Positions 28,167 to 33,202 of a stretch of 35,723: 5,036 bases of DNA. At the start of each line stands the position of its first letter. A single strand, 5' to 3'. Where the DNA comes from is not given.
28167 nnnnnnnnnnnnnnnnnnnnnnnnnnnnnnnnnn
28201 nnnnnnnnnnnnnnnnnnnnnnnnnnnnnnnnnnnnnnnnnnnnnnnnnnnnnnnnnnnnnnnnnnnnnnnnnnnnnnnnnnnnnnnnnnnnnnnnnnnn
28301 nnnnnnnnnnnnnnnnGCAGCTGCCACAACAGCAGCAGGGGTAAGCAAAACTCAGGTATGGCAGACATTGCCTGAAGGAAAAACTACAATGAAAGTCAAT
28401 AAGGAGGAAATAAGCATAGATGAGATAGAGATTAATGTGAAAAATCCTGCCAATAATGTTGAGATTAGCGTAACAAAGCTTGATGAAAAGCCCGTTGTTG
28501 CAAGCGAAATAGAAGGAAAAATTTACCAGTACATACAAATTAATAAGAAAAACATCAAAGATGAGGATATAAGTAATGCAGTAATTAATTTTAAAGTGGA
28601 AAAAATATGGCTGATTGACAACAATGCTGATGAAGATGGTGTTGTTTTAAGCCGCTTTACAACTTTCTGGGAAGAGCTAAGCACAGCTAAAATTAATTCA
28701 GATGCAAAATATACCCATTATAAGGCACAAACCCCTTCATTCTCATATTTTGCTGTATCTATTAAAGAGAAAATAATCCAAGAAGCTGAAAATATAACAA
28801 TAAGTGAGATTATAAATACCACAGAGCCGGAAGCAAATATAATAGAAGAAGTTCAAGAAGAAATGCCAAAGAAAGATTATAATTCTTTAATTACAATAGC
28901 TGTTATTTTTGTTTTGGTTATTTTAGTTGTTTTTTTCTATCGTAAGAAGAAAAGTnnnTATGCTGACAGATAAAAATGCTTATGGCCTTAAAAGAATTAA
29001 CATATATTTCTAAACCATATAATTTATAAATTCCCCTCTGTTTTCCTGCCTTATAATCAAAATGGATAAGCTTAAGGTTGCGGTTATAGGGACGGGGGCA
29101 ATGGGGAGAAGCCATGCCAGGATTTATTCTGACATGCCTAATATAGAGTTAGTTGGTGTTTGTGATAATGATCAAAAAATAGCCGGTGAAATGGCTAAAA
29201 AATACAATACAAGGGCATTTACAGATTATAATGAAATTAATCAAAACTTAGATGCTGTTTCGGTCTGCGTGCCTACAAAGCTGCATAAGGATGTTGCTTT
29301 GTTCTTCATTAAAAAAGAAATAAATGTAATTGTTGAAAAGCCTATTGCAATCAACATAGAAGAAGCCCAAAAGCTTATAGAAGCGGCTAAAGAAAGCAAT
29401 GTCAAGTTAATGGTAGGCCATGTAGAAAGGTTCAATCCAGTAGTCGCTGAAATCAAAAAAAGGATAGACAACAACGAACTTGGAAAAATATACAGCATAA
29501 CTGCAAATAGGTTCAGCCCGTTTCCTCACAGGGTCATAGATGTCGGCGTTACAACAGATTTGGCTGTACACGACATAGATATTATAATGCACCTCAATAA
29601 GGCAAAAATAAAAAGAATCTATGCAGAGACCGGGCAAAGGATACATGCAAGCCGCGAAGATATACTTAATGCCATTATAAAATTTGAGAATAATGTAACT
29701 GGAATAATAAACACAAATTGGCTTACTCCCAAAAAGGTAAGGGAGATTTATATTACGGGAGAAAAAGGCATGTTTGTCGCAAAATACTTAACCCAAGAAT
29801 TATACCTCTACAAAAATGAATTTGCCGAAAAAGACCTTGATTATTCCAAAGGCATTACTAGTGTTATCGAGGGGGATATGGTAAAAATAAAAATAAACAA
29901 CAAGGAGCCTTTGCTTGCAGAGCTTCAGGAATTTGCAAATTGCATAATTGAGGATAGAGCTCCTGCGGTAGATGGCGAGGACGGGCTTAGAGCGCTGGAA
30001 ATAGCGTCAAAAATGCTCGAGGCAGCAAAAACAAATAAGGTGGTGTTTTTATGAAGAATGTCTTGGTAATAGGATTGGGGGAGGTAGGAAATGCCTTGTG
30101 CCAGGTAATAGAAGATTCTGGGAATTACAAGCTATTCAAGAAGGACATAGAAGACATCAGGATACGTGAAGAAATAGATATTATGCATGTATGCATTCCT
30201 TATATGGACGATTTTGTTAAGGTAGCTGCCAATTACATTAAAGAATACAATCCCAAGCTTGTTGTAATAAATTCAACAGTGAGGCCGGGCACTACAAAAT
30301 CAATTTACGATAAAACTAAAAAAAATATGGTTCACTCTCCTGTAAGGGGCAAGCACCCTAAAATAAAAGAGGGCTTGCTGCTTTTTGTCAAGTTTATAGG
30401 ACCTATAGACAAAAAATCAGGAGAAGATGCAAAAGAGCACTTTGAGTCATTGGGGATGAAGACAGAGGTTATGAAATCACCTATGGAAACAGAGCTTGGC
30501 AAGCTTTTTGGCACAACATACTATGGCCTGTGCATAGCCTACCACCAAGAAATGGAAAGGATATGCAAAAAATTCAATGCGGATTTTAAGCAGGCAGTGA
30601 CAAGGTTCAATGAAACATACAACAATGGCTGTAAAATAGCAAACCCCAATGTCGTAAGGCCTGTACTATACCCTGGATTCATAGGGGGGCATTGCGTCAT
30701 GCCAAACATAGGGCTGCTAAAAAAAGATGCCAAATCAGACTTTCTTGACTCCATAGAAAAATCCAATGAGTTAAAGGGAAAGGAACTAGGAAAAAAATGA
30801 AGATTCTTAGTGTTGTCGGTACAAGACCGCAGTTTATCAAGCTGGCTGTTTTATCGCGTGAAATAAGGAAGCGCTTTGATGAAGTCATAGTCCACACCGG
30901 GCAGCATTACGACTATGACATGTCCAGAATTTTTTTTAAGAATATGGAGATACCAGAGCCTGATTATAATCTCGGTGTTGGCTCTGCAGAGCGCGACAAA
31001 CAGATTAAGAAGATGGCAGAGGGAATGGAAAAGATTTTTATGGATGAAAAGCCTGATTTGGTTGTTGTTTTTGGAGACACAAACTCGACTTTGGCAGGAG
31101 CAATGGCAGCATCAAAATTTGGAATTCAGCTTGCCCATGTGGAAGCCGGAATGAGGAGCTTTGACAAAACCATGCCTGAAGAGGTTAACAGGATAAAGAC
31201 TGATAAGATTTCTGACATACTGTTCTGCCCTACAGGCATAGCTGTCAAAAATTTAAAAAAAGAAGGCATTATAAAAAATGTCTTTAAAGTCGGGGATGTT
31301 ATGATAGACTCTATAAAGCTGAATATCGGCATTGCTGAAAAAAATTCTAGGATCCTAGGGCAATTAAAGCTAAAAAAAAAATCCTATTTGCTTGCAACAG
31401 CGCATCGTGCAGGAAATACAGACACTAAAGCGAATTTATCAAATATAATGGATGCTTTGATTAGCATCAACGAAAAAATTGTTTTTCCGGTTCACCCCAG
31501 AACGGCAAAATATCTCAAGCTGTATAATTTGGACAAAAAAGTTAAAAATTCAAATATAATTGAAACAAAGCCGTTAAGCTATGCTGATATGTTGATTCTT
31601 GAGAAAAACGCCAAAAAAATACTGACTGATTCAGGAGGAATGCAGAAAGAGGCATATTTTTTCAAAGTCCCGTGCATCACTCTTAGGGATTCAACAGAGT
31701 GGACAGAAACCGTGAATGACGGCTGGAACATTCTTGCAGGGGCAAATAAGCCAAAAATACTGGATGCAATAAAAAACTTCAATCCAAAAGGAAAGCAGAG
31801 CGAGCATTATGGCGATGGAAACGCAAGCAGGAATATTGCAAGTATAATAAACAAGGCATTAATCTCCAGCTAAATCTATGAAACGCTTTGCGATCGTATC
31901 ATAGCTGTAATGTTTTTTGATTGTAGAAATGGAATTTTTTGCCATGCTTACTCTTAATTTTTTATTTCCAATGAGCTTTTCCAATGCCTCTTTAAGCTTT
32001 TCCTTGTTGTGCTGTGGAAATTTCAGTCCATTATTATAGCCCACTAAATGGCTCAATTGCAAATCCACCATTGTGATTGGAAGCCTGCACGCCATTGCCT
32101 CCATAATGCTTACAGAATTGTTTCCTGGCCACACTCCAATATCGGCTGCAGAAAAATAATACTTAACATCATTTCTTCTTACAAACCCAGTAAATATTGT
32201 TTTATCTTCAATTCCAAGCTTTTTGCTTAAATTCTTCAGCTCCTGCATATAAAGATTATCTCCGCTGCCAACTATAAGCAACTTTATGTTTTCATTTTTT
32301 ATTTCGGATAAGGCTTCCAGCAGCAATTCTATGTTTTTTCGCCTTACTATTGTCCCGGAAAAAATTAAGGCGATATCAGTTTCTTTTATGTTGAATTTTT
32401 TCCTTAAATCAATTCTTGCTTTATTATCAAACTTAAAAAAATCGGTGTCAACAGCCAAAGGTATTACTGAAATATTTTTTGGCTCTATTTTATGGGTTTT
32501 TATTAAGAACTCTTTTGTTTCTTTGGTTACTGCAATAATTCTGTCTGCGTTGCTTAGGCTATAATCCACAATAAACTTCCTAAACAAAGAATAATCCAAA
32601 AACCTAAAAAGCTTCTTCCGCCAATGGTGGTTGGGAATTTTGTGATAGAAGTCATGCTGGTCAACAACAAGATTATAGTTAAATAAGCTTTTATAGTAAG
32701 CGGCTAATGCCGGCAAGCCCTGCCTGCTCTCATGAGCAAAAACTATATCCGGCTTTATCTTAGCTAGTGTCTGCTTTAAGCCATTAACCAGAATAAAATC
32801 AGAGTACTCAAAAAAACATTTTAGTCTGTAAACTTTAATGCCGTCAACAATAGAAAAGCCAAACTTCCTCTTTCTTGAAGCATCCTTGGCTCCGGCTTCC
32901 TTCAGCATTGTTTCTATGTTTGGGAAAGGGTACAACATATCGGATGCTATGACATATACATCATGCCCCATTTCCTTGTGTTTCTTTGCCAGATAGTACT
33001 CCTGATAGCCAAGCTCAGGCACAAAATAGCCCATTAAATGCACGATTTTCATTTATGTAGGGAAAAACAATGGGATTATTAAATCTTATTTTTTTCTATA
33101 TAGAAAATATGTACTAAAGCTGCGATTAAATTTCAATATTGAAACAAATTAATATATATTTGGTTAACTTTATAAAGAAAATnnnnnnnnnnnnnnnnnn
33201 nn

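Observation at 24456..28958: Integrin-like propeller + Ig-repeat stalk adhesin with extreme N-glycosylation sequon density next to its glycan factory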

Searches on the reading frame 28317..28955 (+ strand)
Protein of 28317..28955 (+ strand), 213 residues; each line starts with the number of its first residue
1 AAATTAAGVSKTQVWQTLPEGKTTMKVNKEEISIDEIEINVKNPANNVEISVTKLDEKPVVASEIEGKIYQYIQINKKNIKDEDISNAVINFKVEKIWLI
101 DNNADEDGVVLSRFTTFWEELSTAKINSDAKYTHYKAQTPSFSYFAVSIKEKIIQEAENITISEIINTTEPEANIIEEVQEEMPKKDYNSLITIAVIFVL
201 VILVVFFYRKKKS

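Call 29: search_protein_families(library=pfam, proteins=[window:28317-28955:+], max_evalue=1)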
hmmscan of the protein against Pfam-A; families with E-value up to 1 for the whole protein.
window:28317-28955:+ (213 aa): 3 families
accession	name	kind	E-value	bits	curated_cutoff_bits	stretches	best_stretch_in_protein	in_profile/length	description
PF19592.4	DUF6097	-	0.1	13.2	27.5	1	168-211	92-134/152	Family of unknown function (DUF6097)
PF03597.20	FixS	-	0.13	12.4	23.1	1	191-207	6-22/44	Cytochrome oxidase maturation protein cbb3-type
PF14610.12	Psg1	-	0.79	9.9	30.1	0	88-208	89-175/186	Ykl077w/Psg1 (Pma1 Stabilization in Golgi)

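Call 74: predict_structure(alignment_id=A4)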
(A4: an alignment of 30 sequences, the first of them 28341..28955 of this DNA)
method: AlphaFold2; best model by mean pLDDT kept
length: 205 residues; sequences in the alignment: 30
mean_pLDDT: 89.7   pTM: 0.69
mean pLDDT of the five models: 89.7, 89.5, 89.2, 89.2, 89.2
residues with pLDDT >= 90: 157; 70-90: 17; 50-70: 26; < 50: 5
segments of 3 or more residues with pLDDT < 50: 156-160
pLDDT, mean of each block of 10 residues (from residue 1): 98 97 97 98 98 93 98 97 98 96 97 98 98 98 80 49 56 64 89 97 85
secondary structure, 60 per line:
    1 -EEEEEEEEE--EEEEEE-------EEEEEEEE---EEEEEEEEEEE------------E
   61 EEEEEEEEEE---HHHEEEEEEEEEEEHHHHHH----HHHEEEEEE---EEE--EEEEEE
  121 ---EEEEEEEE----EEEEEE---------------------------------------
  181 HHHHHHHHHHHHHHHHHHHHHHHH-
elements in order: E2-10 E13-18 E26-33 E37-47 E60-70 E77-87 H88-93 E101-106 E110-112 E115-120 E124-131 E136-141 H181-204

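Call 78: fold_search(model_id=the predicted structure, library=pdb)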
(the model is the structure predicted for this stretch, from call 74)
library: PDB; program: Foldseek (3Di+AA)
matches with E <= 10: 567; with E <= 0.001: 0
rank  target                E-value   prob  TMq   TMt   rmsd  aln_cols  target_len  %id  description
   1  4dlo_B                2.3e-03  1.00  0.39  0.26   5.3       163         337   10  Crystal structure of the GAIN and HormR domains of brain angiogenesis inhibitor 3 (BAI3) (released 2012-02-22)
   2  9mqr_A                5.8e-03  0.99  0.30  0.26   7.9       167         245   11  A8 Fab in complex with CD97 (released 2025-09-24)
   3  4dlo_A                1.6e-02  0.99  0.38  0.24   5.3       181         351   15  Crystal structure of the GAIN and HormR domains of brain angiogenesis inhibitor 3 (BAI3) (released 2012-02-22)
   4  4d8o                  2.0e-02  1.00  0.42  0.19   5.7       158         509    7  Crystal Structure of the ankyrin-B ZU5-ZU5-UPA-DD tandem (released 2012-03-28)
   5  8oek                  3.4e-02  0.99  0.41  0.27   5.4       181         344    9  Crystal structure of the HormR-GAIN domains of adhesion GPCR ADGRB2 (BAI2) in the uncleaved state (released 2023-05-31)
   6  9e5c_5n               4.0e-02  0.96  0.36  0.14   8.5       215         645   11  Cryo-EM structure of 96 nm repeat of microtubule doublet from T. brucei flagellum (released 2025-03-12)
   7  2bsf                  4.4e-02  0.35  0.20  0.23  15.0       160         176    8  Structure of the C-terminal receptor-binding domain of avian reovirus fibre sigmaC, Zn crystal form. (released 2005-11-03)
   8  8eon_A                6.1e-02  0.16  0.15  0.16  19.4       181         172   10  Pseudomonas phage E217 baseplate complex (released 2023-07-26)
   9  6m3q_E                6.8e-02  0.98  0.40  0.20   6.1       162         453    9  Crystal structure of AnkB/beta4-spectrin complex (released 2020-05-13)
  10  2jjl                  6.8e-02  0.18  0.18  0.18  15.3       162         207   10  Structure of avian reovirus sigmaC117-326, P321 crystal form (released 2009-01-13)
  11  2bt7                  7.5e-02  0.25  0.19  0.22  15.6       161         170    8  Structure of the C-terminal receptor-binding domain of avian reovirus fibre sigmaC, Cd crystal form (released 2005-11-03)
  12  2vrs_A                7.5e-02  0.25  0.20  0.20  15.5       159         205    9  Structure of avian reovirus sigmaC117-326, C2 crystal form (released 2009-01-13)
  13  2bt8                  1.1e-01  0.23  0.20  0.23  15.8       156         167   10  Structure of the C-terminal receptor-binding domain of avian reovirus fibre sigmaC, space group P6322. (released 2005-11-03)
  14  6m3p_E                1.2e-01  0.84  0.34  0.19   7.2       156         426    7  Crystal structure of AnkG/beta2-spectrin complex (released 2020-05-13)
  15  8hc0_A                1.2e-01  0.47  0.26  0.18   8.2       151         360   10  Crystal structure of the extracellular domains of GPR110 (released 2023-09-13)
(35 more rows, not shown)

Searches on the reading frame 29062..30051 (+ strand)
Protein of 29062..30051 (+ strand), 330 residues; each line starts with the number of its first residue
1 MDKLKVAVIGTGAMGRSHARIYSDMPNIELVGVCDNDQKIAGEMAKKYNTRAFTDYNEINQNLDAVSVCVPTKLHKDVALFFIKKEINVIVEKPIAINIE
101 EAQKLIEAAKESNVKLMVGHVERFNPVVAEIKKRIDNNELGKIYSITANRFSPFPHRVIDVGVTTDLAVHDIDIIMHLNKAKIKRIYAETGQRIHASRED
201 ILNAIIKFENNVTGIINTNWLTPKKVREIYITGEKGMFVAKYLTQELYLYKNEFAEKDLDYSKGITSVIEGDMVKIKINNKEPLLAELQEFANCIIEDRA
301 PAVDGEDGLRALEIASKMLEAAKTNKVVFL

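Call 11: search_protein_families(library=pfam, proteins=[window:29062-30051:+], max_evalue=0.001)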
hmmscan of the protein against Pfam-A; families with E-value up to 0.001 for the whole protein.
window:29062-30051:+ (330 aa): 9 families
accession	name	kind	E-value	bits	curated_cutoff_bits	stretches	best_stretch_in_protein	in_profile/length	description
PF01408.29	GFO_IDH_MocA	-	4.7e-31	108.4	24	1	4-120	1-120/120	Oxidoreductase family, NAD-binding Rossmann fold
PF22725.1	GFO_IDH_MocA_C3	-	1.9e-18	67.1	27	1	129-238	2-123/124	GFO/IDH/MocA C-terminal domain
PF02894.22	GFO_IDH_MocA_C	-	2.3e-18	67.3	22.9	1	132-328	1-216/218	Oxidoreductase family, C-terminal alpha/beta domain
PF03807.23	F420_oxidored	-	3.8e-06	27.9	21.6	1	5-79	1-76/94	NADP oxidoreductase coenzyme F420-dependent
PF07991.19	KARI_N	-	9.1e-05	22.5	20.6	1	3-87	4-85/165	Acetohydroxy acid isomeroreductase, NADPH-binding domain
PF03446.21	NAD_binding_2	-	0.00052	20.5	21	0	5-115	1-113/161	NAD binding domain of 6-phosphogluconate dehydrogenase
PF01118.30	Semialdhyde_dh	-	0.00059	20.7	26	0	5-90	1-94/121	Semialdehyde dehydrogenase, NAD binding domain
PF01113.26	DapB_N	-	0.00091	19.8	25.6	0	5-64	2-69/124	Dihydrodipicolinate reductase, N-terminus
PF03447.22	NAD_binding_3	-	0.00098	20.3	24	0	10-118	1-115/116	Homoserine dehydrogenase, NAD binding domain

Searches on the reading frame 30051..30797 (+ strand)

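Call 11: search_protein_families(library=pfam, proteins=[window:30051-30797:+], max_evalue=0.001)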
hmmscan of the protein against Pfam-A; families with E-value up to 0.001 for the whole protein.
window:30051-30797:+ (249 aa): 2 families
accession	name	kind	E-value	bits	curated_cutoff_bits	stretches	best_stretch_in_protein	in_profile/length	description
PF00984.24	UDPG_MGDP_dh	-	1.9e-07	31.6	25.4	1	147-230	3-78/94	UDP-glucose/GDP-mannose dehydrogenase family, central domain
PF03721.20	UDPG_MGDP_dh_N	-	0.00077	19.5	27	0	55-91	103-137/187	UDP-glucose/GDP-mannose dehydrogenase family, NAD binding domain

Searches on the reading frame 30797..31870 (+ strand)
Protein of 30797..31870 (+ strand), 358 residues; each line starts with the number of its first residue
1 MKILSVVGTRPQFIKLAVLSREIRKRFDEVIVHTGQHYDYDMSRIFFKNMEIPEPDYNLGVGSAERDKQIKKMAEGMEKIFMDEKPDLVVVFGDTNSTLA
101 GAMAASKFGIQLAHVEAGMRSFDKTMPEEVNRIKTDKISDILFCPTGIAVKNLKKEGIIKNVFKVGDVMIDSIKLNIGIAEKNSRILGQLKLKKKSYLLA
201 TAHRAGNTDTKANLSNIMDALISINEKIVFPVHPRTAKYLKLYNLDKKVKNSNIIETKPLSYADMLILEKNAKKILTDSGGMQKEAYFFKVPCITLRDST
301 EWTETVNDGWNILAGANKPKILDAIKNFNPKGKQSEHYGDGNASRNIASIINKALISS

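Call 11: search_protein_families(library=pfam, proteins=[window:30797-31870:+], max_evalue=0.001)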
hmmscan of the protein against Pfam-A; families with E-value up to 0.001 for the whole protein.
window:30797-31870:+ (358 aa): 1 family
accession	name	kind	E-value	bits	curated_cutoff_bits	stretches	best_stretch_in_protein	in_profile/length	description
PF02350.25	Epimerase_2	-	5.7e-105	351.4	30.6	1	24-351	6-346/347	UDP-N-acetylglucosamine 2-epimerase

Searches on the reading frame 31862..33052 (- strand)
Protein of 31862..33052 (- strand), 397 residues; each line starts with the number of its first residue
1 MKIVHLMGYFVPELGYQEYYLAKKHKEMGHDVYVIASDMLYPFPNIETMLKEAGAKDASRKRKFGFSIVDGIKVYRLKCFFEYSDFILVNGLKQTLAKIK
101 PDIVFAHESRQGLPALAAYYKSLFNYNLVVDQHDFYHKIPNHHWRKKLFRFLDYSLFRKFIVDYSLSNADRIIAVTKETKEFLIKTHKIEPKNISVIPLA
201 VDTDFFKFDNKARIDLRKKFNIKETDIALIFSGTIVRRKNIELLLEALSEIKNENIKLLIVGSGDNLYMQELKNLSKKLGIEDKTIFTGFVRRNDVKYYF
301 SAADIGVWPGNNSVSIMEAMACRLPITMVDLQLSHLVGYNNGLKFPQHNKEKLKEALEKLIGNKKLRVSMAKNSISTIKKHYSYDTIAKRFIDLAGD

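Call 11: search_protein_families(library=pfam, proteins=[window:31862-33052:-], max_evalue=0.001)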
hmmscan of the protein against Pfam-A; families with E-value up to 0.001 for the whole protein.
window:31862-33052:- (397 aa): 6 families
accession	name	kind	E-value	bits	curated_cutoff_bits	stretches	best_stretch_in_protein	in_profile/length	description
PF00534.26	Glycos_transf_1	-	7.5e-29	100.9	26.4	1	215-374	4-169/172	Glycosyl transferases group 1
PF13692.12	Glyco_trans_1_4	-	4.4e-24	85.8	27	1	229-362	4-141/142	Glycosyl transferases group 1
PF13439.12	Glyco_transf_4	-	1.3e-19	71.3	28.5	1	19-204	9-169/170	Glycosyltransferase Family 4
PF13579.12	Glyco_trans_4_4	-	2.4e-10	41.4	29.7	1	21-199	10-157/158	Glycosyl transferase 4-like domain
PF13477.12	Glyco_trans_4_2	-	0.00066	20.3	23.4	0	67-174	40-137/139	Glycosyl transferase 4-like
PF13524.12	Glyco_trans_1_2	-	0.00088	19.7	25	0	239-392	2-143/144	Glycosyl transferase-like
